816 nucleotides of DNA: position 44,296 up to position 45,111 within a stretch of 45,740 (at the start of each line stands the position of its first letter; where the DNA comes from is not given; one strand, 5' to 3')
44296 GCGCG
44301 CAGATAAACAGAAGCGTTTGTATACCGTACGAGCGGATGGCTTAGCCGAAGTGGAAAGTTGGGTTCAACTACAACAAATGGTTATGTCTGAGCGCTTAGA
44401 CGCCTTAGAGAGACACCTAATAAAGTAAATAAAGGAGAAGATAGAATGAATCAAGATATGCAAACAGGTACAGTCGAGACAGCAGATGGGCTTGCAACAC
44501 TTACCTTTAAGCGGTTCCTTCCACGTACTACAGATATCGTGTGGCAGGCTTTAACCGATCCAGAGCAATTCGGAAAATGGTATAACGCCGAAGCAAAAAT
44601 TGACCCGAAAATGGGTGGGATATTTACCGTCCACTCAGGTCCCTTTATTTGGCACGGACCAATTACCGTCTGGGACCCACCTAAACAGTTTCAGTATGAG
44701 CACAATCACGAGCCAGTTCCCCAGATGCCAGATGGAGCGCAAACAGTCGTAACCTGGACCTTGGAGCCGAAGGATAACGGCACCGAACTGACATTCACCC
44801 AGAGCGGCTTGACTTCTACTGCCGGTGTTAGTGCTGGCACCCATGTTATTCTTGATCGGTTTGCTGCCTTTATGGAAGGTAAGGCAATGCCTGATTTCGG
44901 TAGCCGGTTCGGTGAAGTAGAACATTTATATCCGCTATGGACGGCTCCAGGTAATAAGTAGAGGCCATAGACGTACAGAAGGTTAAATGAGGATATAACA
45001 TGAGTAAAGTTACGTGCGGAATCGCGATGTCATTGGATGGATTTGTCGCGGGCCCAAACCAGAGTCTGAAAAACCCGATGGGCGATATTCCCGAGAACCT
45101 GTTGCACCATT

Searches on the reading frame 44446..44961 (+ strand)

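Call 63: search_protein_families(library=pfam, proteins=[window:44446-44961:+], max_evalue=0.00001)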
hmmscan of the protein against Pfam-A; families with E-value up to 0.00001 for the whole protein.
window:44446-44961:+ (171 aa): 2 families
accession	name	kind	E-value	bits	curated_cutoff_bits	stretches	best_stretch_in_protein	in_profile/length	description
PF08327.17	AHSA1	-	1e-19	71.4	22.1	1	30-143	5-124/125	Activator of Hsp90 ATPase homolog 1-like protein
PF10604.15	Polyketide_cyc2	-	5.7e-06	27.1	27.4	1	20-118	5-105/142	Polyketide cyclase / dehydrase and lipid transport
